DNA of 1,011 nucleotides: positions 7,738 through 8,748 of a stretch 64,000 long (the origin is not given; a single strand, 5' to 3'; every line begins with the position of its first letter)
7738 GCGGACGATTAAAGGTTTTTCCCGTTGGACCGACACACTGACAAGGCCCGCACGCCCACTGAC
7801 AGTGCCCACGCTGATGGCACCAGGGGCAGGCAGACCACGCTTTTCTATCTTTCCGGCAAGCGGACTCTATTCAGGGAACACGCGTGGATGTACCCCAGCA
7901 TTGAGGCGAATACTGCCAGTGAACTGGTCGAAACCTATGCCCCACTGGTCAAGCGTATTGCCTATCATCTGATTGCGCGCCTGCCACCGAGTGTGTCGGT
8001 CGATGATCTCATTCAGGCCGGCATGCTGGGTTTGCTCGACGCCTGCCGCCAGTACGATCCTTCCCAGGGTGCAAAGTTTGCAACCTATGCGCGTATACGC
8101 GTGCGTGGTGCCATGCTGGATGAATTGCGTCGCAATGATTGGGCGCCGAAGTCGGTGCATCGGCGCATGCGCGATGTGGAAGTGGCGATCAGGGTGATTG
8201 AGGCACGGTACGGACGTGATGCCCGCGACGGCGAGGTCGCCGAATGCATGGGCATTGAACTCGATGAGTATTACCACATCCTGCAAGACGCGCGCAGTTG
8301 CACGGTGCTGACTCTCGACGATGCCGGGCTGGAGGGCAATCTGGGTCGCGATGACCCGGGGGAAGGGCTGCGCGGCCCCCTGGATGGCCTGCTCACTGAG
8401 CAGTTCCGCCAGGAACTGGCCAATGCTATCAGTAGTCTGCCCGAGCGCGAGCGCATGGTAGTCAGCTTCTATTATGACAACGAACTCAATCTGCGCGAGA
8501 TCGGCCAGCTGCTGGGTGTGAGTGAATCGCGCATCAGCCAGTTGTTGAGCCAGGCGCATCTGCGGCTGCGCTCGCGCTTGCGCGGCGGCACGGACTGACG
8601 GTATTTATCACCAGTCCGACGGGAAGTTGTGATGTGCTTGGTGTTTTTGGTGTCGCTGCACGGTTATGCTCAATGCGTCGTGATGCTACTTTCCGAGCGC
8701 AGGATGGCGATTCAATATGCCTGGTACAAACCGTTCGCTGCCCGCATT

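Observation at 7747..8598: Duplicated flagellar sigma factor: a second FliA (sigma-28) paralog directly after fliK with its own sigma-28-like promoter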

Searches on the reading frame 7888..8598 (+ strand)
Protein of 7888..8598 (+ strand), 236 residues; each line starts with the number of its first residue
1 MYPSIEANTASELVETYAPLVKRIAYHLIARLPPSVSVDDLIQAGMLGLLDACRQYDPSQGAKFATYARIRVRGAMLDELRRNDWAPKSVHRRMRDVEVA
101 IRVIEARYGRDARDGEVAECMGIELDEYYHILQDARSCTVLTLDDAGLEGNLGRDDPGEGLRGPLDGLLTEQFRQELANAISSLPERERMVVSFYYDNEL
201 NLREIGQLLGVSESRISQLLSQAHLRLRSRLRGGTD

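Call 8: search_protein_families(library=ncbifam, proteins=[window:7888-8598:+], max_evalue=0.001)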
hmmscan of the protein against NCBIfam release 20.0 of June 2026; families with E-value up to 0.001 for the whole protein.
window:7888-8598:+ (236 aa): 66 families (the best 25 are shown)
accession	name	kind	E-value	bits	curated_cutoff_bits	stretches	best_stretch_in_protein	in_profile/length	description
NF005413.0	PRK06986.1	subfamily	2e-84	283.2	201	1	2-232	7-237/241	RNA polymerase sigma factor FliA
TIGR02479.1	FliA_WhiG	subfamily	1.5e-75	253.8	189.6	1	13-231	1-223/224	FliA/WhiG family RNA polymerase sigma factor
NF004935.0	PRK06288.1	equivalog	4.8e-60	203.5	343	1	9-231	34-262/270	RNA polymerase sigma factor WhiG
NF005809.0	PRK07670.1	equivalog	6.9e-54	183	326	1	7-231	22-250/255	FliA/WhiG family RNA polymerase sigma factor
NF004572.0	PRK05911.1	equivalog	1.5e-43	149.1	378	1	10-231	25-253/257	RNA polymerase sigma factor sigma-28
NF009091.0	PRK12427.1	equivalog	3.2e-39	135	339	1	6-229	13-229/233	FliA/WhiG family RNA polymerase sigma factor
TIGR02937.1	sigma70-ECF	superfamily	1.5e-33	115.7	42.9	1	10-231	3-165/165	sigma-70 family RNA polymerase sigma factor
TIGR02980.1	SigBFG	subfamily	3.6e-28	98.8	234.35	1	9-231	4-226/227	SigB/SigF/SigG family RNA polymerase sigma factor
NF005644.0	PRK07408.1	subfamily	6.3e-22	78.4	261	1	11-228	30-250/258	RNA polymerase sigma factor SigF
NF005514.0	PRK07122.1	subfamily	3.6e-21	75.5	372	1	11-231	43-263/264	RNA polymerase sigma factor SigF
TIGR02997.1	Sig70-cyanoRpoD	subfamily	1.6e-19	70.3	384.5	1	36-228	99-298/298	RNA polymerase sigma factor, RpoD/SigA family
TIGR02941.1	Sigma_B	equivalog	6.7e-19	68.3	315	1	10-228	31-250/255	RNA polymerase sigma factor SigB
NF004615.0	PRK05949.1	subfamily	9.2e-16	57.6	530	1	36-230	116-317/327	RNA polymerase sigma factor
TIGR02393.1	RpoD_Cterm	equivalog_domain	9.5e-16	58.1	354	1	12-230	4-227/238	RNA polymerase sigma factor RpoD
TIGR02394.1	rpoS_proteo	equivalog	3.2e-15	56.4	378.7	1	10-232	48-275/285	RNA polymerase sigma factor RpoS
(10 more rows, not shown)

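Call 12: find_homologous_proteins(query=window:7888-8595:+, max_evalue=1e-20)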
Query window:7888-8595:+ (236 aa): 7993 proteins with E <= 1e-20 among 8000 candidates; the best 120 are listed.
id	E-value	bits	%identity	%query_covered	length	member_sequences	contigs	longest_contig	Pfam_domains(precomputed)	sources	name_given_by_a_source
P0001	8.2e-143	492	96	100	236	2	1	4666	PF04545.23,PF04542.21,PF08281.19,PF04539.23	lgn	-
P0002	2.2e-128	445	89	98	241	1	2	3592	PF04545.23,PF04542.21,PF08281.19,PF04539.23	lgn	-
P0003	1.8e-124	432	86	98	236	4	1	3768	PF04545.23,PF04542.21,PF08281.19,PF04539.23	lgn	-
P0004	2.4e-102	359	76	98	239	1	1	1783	PF04545.23,PF04542.21,PF08281.19,PF04539.23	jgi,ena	-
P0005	2.7e-100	353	72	98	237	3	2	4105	PF04967.19,PF04545.23,PF04542.21,PF08281.19,PF04539.23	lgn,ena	-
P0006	2.3e-90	320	66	100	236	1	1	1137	PF04545.23,PF04542.21,PF08281.19,PF04539.23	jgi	-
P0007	4.3e-89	316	65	98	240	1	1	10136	PF04545.23,PF04542.21,PF08281.19,PF04539.23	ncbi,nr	ncbi:MAG: RNA polymerase sigma factor FliA [Gammaproteobacteria bacterium]|nr:RNA polymerase sigma f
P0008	6.6e-89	315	66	100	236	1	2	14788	PF04545.23,PF04542.21,PF08281.19,PF04539.23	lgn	-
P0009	9.8e-89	315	66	100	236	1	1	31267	PF04545.23,PF04542.21,PF08281.19,PF04539.23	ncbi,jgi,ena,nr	ncbi:MAG: RNA polymerase sigma factor FliA [Gammaproteobacteria bacterium]|nr:RNA polymerase sigma f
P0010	1.4e-88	314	65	97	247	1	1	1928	PF04545.23,PF04542.21,PF08281.19,PF04539.23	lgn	-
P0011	1.8e-88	314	68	93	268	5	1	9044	PF04545.23,PF04542.21,PF08281.19,PF04539.23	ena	-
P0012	9.9e-88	312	65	97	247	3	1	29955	PF04545.23,PF04542.21,PF08281.19,PF04539.23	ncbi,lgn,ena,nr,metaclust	ncbi:MAG: flagellar biosynthesis sigma factor [Gammaproteobacteria bacterium SG8_47]|nr:MAG: flagell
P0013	1.0e-87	312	64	97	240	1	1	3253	PF04545.23,PF04542.21,PF08281.19,PF04539.23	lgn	-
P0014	1.5e-87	311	64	100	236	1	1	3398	PF04545.23,PF04542.21,PF08281.19,PF04539.23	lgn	-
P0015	3.1e-87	310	64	100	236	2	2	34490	PF04545.23,PF04542.21,PF08281.19,PF04539.23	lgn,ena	-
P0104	4.6e-82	293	62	98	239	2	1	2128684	PF04545.23,PF04542.21,PF08281.19,PF04539.23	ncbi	-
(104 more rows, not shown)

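Call 14: find_encoding_contigs(protein=window:7888-8598:+, flank=10000, max_places=4)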
Protein window:7888-8598:+ (236 aa): 8 contigs read that carry it; 2 places shown.
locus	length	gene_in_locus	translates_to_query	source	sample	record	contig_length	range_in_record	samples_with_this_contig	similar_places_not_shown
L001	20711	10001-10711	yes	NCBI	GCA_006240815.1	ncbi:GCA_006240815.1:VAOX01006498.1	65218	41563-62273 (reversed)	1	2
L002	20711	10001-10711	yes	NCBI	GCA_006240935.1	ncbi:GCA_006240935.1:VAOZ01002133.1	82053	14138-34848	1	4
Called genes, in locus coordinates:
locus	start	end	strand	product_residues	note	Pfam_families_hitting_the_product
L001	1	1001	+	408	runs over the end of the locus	PF13188:PAS_8 (weak), PF00512:HisKA, PF02518:HATPase_c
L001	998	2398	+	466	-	PF00072:Response_reg, PF00158:Sigma54_activat, PF14532:Sigma54_activ_2, PF07728:AAA_5 (weak), PF25601:AAA_lid_14, PF02954:HTH_8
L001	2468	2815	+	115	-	PF02049:FliE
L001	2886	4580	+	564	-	PF01514:YscJ_FliF, PF08345:YscJ_FliF_C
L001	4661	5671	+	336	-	PF03448:MgtE_N (faint), PF14842:FliG_N, PF14841:FliG_M, PF14842:FliG_N, PF01706:FliG_C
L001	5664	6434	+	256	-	PF02108:FliH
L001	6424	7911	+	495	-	PF00006:ATP-synt_ab, PF18269:T3SS_ATPase_C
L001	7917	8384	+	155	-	PF02050:FliJ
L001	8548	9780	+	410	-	PF02120:Flg_hook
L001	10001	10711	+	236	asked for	PF04542:Sigma70_r2, PF04539:Sigma70_r3 (weak), PF08281:Sigma70_r4_2, PF04545:Sigma70_r4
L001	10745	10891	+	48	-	-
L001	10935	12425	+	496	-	-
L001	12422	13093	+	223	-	-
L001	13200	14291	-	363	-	-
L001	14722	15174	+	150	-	PF06853:DUF1249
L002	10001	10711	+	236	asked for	PF04542:Sigma70_r2, PF04539:Sigma70_r3 (weak), PF08281:Sigma70_r4_2, PF04545:Sigma70_r4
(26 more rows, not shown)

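Call 15: find_encoding_contigs(protein=P0009, flank=8000, max_places=3)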
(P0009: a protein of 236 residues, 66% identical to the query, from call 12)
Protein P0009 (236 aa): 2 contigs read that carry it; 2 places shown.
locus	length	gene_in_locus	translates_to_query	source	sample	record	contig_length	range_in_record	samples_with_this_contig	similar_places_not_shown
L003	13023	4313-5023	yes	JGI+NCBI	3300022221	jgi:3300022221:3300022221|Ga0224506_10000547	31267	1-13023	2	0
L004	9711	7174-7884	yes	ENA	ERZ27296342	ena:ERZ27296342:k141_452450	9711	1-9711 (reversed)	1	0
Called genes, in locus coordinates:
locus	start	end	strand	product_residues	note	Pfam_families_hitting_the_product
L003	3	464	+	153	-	?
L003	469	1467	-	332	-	PF00009:GTP_EFTU (faint), PF03193:RsgA_GTPase, PF02421:FeoB_N (faint), PF00071:Ras (faint)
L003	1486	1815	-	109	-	PF01329:Pterin_4a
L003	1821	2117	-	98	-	PF13442:Cytochrome_CBB3 (weak)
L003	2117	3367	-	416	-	PF16491:Peptidase_M48_N, PF01435:Peptidase_M48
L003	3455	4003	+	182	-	PF00929:RNase_T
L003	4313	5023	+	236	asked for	PF04542:Sigma70_r2, PF04539:Sigma70_r3, PF08281:Sigma70_r4_2, PF04545:Sigma70_r4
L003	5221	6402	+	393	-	PF00266:Aminotran_5, PF01053:Cys_Met_Meta_PP (weak)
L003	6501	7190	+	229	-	PF00027:cNMP_binding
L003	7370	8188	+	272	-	PF00027:cNMP_binding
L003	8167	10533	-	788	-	PF01326:PPDK_N, PF00391:PEP-utilizers, PF02896:PEP-utilizers_C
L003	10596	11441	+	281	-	PF03618:Kinase-PPPase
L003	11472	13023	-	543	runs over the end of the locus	PF02878:PGM_PMM_I, PF02879:PGM_PMM_II, PF02880:PGM_PMM_III, PF24947:PGM1_C_vert_fung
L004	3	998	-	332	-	?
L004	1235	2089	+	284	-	PF20560:MotA_N, PF01618:MotA_ExbB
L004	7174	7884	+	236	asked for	PF04542:Sigma70_r2, PF04539:Sigma70_r3, PF08281:Sigma70_r4_2, PF04545:Sigma70_r4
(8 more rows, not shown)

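Call 16: find_related_loci(query=window:7888-8595:+, collection=genome_contigs, flank=10000)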
Query window:7888-8595:+ (236 aa) in genome_contigs; peptide patterns used: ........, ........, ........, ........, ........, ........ (x = any residue, [..] = any of these).
254 stretches matched a pattern; 153 encode a relative of the query (tblastn E <= 1e-3); the best 80 are kept; 80 distinct loci.
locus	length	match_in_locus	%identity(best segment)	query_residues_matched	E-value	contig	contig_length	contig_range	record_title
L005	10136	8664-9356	65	1-231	2e-96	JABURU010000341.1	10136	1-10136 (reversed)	MAG: Gammaproteobacteria bacterium isolate Bin_24 NODE_1227_length_10136_cov_6.36643, whole genome shotgun sequence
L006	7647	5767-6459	66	1-231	3e-95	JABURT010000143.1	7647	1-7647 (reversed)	MAG: Gammaproteobacteria bacterium isolate Bin_15 NODE_1670_length_7647_cov_10.7823, whole genome shotgun sequence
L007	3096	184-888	64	1-235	2e-96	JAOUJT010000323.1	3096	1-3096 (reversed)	MAG: Gammaproteobacteria bacterium isolate 8_1_Jan_SF_Bin17 8_1_Jan_SF_Bin17_scaffold_26094_c1, whole genome shotgun seq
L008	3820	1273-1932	68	13-232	1e-94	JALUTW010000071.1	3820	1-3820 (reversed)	MAG: Chromatiales bacterium isolate 128-326_maxbin2_scaf2bin.045 128-326_scaffold_14875_c1, whole genome shotgun sequenc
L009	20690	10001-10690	64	2-231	2e-93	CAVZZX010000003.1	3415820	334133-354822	MAG: uncultured Gammaproteobacteria bacterium isolate MFD01721.bin.1.315 genome assembly, contig: contig_3809, whole gen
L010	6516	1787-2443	64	13-231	1e-93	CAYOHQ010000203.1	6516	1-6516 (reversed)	MAG TPA_asm: uncultured Thioalkalispiraceae bacterium isolate binchicken_co253_197 genome assembly, contig: NODE_10375_l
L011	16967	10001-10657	64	13-231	6e-93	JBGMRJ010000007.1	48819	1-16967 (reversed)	MAG: Gammaproteobacteria bacterium isolate N04_metabat2_bin.27 NODE_59_length_48819_cov_13.961508, whole genome shotgun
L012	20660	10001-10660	67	12-231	7e-93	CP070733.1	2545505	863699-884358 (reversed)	MAG: Pseudomonadota bacterium isolate bin408 chromosome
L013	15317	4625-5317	61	3-231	6e-92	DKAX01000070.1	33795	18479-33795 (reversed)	MAG TPA_asm: Proteobacteria bacterium UBA6915 UBA6915_contig_6464, whole genome shotgun sequence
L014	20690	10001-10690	61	2-231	7e-92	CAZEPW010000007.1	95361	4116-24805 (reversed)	MAG TPA_asm: uncultured Thioalkalispiraceae bacterium isolate SRP128015_co3_248 genome assembly, contig: NODE_77_length_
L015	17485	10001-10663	63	11-231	3e-92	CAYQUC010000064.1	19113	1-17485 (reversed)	MAG TPA_asm: uncultured Thioalkalispiraceae bacterium isolate SRP128015_co3_91 genome assembly, contig: NODE_2901_length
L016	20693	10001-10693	61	1-231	1e-91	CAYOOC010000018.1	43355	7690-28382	MAG TPA_asm: uncultured Thiohalophilus sp. isolate SRP332253_co2_152 genome assembly, contig: NODE_752_length_43355_cov_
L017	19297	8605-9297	60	1-231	3e-91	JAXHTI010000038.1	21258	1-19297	MAG: Pseudomonadota bacterium isolate MAG20_tar_biofilm MAG20_38, whole genome shotgun sequence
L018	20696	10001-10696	61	1-232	3e-91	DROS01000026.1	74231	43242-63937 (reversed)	MAG TPA_asm: Gammaproteobacteria bacterium isolate HyVt-540 HyVt-540_k145_1318468, whole genome shotgun sequence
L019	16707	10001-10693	62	1-231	3e-91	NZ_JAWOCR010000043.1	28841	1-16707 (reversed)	MAG: Thiohalophilus sp. isolate BLK5-1.bin.48 k191_2221836, whole genome shotgun sequence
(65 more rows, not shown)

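Call 32: search_solved_structures(query=window:7888-8595:+, max_evalue=1e-10, show_alignments=2)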
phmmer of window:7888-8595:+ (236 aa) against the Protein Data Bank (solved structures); distinct sequences matched with E-value up to 1e-10: 24.
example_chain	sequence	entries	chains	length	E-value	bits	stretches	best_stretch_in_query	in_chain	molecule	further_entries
9wsm_F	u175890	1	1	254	5.4e-78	265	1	2-232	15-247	RNA polymerase sigma factor FliA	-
9wsf_A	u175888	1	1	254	5.4e-78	265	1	2-232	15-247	RNA polymerase sigma factor FliA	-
6pmi_F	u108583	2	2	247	2.1e-54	187.9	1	13-231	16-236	RNA polymerase sigma factor FliA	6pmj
6pfv_A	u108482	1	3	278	3.1e-43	151.3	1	11-232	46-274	RNA polymerase sigma factor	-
6pfj_A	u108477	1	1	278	6.1e-42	147.1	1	11-232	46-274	RNA polymerase sigma factor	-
1rp3_A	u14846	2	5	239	3.2e-29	105.5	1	11-231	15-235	RNA polymerase sigma factor SIGMA-28 (FliA) | RNA polymerase sigma factor FliA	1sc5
7lq4_A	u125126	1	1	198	1.4e-27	100.1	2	11-85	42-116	WhiG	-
8h3v_G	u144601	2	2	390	2.2e-14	57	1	21-230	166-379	RNA polymerase sigma factor SigA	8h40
9dvs_G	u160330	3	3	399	3.5e-14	56.3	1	34-230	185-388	RNA polymerase sigma factor SigA1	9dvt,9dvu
8gzg_F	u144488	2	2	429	7.6e-14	55.2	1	20-230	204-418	RNA polymerase sigma factor SigA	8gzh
7pp4_f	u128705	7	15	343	2.8e-13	53.3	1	20-229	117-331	RNA polymerase sigma factor SigB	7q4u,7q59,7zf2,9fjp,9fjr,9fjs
8x6f_E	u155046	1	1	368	3.7e-12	49.7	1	11-230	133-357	RNA polymerase sigma factor SigA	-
7l7b_F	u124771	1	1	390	3.9e-12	49.6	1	12-230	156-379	RNA polymerase sigma factor SigA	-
1iw7_F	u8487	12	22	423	7.3e-12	48.7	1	13-228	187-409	RNA polymerase sigma-70 subunit | principal sigma factor | DNA-directed RNA polymerase sigma chain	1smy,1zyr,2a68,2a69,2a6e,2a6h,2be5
3dxj_F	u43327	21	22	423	7.3e-12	48.7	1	13-228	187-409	RNA polymerase pricipal sigma factor (RpoD); CHAIN F, P | RNA polymerase sigma factor | RNA polymerase sigma factor SigA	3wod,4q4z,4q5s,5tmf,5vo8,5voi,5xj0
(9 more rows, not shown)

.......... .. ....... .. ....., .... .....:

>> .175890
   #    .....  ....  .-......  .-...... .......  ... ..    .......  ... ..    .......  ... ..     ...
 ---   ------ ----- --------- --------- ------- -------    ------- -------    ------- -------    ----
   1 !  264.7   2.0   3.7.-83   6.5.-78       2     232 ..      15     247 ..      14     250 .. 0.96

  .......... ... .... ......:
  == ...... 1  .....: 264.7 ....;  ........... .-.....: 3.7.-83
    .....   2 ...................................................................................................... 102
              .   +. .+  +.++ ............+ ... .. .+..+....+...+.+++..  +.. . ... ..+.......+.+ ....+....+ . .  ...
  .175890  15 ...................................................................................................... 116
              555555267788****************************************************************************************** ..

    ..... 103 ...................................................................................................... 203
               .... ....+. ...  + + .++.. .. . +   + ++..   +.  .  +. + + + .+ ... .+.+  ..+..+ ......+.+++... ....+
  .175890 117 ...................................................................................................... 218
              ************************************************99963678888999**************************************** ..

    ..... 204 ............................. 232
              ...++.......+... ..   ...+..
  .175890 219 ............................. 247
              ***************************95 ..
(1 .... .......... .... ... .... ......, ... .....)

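Call 45: find_encoding_contigs(protein=P0104, flank=8000, max_places=2)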
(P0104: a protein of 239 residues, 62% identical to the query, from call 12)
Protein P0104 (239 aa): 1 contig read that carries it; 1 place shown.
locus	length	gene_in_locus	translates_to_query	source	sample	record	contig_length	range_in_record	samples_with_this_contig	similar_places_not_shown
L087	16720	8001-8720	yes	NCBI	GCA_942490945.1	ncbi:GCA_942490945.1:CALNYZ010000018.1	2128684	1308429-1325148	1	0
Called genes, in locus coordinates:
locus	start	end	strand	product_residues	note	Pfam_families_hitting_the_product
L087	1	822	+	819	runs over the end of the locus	PF01627:Hpt, PF00042:Globin, PF02895:H-kinase_dim, PF02518:HATPase_c, PF01584:CheW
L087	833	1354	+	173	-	PF01584:CheW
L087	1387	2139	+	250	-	PF00142:Fer4_NifH, PF01656:CbiA, PF02374:ArsA_ATPase (weak), PF06564:CBP_BcsQ, PF09140:MipZ, PF10609:ParA, PF13614:AAA_31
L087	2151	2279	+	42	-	-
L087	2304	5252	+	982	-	PF00042:Globin, PF00989:PAS (faint), PF08448:PAS_4 (faint), PF13188:PAS_8 (faint), PF13426:PAS_9 (faint), PF18947:HAMP_2, PF00015:MCPsignal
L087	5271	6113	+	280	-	PF03705:CheR_N, PF01739:CheR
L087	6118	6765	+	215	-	PF03975:CheD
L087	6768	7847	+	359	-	PF00072:Response_reg, PF01339:CheB_methylest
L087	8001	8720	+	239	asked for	PF04542:Sigma70_r2, PF04539:Sigma70_r3, PF04545:Sigma70_r4, PF08281:Sigma70_r4_2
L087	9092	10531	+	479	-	-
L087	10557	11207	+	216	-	-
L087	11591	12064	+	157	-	PF06853:DUF1249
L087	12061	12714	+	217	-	PF08238:Sel1 (weak), PF05036:SPOR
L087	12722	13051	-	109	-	PF03692:CxxCxxCC (weak)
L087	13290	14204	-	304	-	PF02424:ApbE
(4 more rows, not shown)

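Call 60: search_protein_families(library=pfam, proteins=[L013:1529-3496:+, L013:3450-3893:+, L013:3898-4494:+, L018:11402-12379:+, L010:401-1480:+, L010:40-384:+, L011:6971-7831:+, L016:14561-15166:+, L018:13672-14337:+], max_evalue=0.001)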
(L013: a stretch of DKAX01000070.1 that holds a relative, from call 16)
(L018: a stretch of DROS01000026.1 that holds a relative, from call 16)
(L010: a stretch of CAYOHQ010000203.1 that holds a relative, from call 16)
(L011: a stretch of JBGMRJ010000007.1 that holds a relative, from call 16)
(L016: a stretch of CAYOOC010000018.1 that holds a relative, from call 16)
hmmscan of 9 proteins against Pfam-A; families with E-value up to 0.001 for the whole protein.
L013:1529-3496:+ (655 aa): 16 families
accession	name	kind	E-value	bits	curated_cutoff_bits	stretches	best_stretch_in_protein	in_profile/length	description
PF13177.12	DNA_pol3_delta2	-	2.8e-45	154.6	27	1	85-243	1-160/161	DNA polymerase III, delta subunit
PF12170.13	DNA_pol3_tau_5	-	1.4e-23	84.1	28.8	1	530-649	22-142/142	DNA polymerase III tau subunit V interacting with alpha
PF22608.2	DNAX_ATPase_lid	-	5.4e-23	81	27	1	248-295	2-49/49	DNA polymerase III clamp loader subunit, ATPase lid domain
PF12169.13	DNA_pol3_gamma3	-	1.2e-20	74.2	24.4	1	299-428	3-135/143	DNA polymerase III subunits gamma and tau domain III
PF00004.35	AAA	-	9.2e-12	46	21.2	1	107-236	2-124/131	ATPase family associated with various cellular activities (AAA)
PF05496.18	RuvB_N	-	1.4e-07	31.8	27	1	76-138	2-68/159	Holliday junction DNA helicase RuvB P-loop domain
PF13191.12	AAA_16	-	7.9e-07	30.2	32.6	1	83-210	2-158/167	AAA ATPase domain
PF13401.12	AAA_22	-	1.6e-06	28.9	27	1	107-219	9-120/130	AAA domain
PF07728.20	AAA_5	-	1.3e-05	25.7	22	1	106-210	2-92/139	AAA domain (dynein-related subfamily)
PF05970.20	PIF1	-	1.6e-05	25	25.9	1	86-209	6-127/223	PIF1-like helicase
PF07724.20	AAA_2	-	4.3e-05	24.1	27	1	105-210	5-101/166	AAA domain (Cdc48 subfamily)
PF13604.12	AAA_30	-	7.3e-05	23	27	1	105-275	20-172/191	AAA domain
PF13238.12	AAA_18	-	9.2e-05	23.3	29.4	1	108-141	3-25/128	AAA domain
PF13173.12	AAA_14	-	0.00011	22.6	27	1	105-220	4-96/129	AAA domain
PF04851.21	ResIII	-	0.00018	21.9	22.5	0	86-129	8-49/164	Type III restriction enzyme, res subunit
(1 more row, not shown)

L013:3450-3893:+ (147 aa): 1 family
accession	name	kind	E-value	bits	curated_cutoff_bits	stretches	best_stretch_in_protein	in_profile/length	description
PF02575.21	YbaB_DNA_bd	-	1.5e-33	115.2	25.5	1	49-137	1-90/91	YbaB/EbfC DNA-binding family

L013:3898-4494:+ (198 aa): 5 families
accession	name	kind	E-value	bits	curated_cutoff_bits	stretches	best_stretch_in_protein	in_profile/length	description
PF13662.12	Toprim_4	-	3.4e-23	82.1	25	1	81-171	2-85/85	Toprim domain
PF21176.3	RecR_HhH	-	3.6e-22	78.4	27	1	8-51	2-45/45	RecR, helix-hairpin-helix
PF01751.28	Toprim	-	1.6e-12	47.8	23.1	1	82-164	2-84/96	Toprim domain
PF21175.2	RecR_C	-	1.1e-10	41.2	22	1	173-196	1-24/24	RecR, C-terminal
PF02132.21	RecR_ZnF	-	1.3e-05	25.3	22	1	54-74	1-21/21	RecR, Cys4-zinc finger domain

L018:11402-12379:+ (325 aa): 1 family
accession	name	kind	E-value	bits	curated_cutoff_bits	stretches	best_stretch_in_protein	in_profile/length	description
PF08238.18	Sel1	-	6.3e-29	99.8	30.7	3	45-79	2-36/36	Sel1 repeat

L010:401-1480:+ (359 aa): 2 families
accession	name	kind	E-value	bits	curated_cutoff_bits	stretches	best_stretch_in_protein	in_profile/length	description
PF01339.22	CheB_methylest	-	1.6e-64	217.2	24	1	177-354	2-174/174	CheB methylesterase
PF00072.30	Response_reg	-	1.9e-23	83.2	30.2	1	6-108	1-100/111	Response regulator receiver domain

L010:40-384:+ (114 aa): 1 family
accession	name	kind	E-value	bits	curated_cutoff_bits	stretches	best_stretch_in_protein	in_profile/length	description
PF03975.18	CheD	-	7.8e-22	77.9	25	1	1-82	24-108/108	CheD chemotactic sensory transduction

L011:6971-7831:+ (286 aa): 2 families
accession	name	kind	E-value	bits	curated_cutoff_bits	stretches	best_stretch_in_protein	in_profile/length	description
PF01739.24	CheR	-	8.9e-65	218.2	27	1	86-281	1-193/195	CheR methyltransferase, SAM binding domain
PF03705.20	CheR_N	-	4.9e-17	61.8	27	1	20-70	1-51/53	CheR methyltransferase, all-alpha domain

L016:14561-15166:+ (201 aa): 5 families
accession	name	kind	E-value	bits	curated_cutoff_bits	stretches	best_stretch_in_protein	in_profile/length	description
PF12796.13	Ank_2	-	1.9e-12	48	27.3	1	61-131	22-89/90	Ankyrin repeats (3 copies)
PF13857.12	Ank_5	-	3.1e-08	34.2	27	1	99-142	13-56/56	Ankyrin repeats (many copies)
PF00023.36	Ank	-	8.6e-07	29.4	21.1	1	101-132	1-32/33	Ankyrin repeat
PF13606.12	Ank_3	-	4.9e-06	26.9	22.3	0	101-129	1-29/30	Ankyrin repeat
PF13637.12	Ank_4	-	9e-05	23.1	22.7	1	72-122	1-50/50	Ankyrin repeats (many copies)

L018:13672-14337:+ (221 aa): 1 family
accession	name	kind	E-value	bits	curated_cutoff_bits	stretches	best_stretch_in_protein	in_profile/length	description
PF01027.25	Bax1-I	-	1.4e-43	149.5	34.1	1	19-214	1-207/207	Inhibitor of apoptosis-promoting Bax1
